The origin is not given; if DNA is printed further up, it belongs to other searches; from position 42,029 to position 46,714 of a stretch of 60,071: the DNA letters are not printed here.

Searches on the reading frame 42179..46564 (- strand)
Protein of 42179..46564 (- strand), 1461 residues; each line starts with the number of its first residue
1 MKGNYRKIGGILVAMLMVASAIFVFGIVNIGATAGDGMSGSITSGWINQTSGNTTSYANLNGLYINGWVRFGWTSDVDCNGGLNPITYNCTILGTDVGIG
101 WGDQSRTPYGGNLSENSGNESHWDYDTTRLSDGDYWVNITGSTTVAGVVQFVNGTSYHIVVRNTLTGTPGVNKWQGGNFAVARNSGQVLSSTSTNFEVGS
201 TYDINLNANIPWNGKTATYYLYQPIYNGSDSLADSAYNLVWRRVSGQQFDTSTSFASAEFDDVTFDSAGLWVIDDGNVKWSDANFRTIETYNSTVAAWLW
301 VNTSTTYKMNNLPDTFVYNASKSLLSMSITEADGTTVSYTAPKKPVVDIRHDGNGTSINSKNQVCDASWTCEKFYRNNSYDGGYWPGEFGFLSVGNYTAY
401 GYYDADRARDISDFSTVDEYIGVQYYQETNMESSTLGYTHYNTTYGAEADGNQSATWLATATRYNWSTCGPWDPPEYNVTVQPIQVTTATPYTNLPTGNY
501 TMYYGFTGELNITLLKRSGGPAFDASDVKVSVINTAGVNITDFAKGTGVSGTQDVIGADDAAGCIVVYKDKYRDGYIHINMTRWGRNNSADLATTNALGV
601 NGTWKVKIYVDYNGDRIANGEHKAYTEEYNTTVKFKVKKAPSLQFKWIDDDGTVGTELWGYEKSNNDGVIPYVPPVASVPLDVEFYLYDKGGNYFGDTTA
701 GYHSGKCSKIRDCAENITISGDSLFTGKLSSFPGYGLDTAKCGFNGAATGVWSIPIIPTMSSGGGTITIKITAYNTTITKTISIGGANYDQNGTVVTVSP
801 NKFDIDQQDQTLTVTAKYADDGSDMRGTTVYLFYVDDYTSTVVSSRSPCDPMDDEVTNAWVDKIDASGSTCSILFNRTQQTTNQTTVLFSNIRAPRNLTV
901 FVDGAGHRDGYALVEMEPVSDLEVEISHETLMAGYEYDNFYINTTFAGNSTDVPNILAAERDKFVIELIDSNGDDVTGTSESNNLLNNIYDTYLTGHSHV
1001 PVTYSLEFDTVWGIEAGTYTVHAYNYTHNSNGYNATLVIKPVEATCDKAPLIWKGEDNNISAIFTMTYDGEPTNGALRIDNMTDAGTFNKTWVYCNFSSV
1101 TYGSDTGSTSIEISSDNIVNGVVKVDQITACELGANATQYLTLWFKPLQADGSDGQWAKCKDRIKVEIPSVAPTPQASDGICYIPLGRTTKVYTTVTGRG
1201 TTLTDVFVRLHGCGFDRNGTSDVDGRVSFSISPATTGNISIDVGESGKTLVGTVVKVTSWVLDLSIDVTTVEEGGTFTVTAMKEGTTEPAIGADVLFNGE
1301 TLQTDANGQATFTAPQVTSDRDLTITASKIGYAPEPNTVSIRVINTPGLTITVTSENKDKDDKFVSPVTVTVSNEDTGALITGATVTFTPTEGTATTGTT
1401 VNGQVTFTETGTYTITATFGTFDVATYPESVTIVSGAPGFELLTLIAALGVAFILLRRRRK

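Call 28: search_protein_families(library=pfam, proteins=[window:42179-46564:-], max_evalue=0.001)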
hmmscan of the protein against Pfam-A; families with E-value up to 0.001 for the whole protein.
window:42179-46564:- (1461 aa): 1 family
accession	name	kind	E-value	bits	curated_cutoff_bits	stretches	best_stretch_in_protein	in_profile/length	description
PF13715.12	CarbopepD_reg_2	-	0.00066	20.1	32.2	0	1283-1357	7-80/88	CarboxypepD_reg-like domain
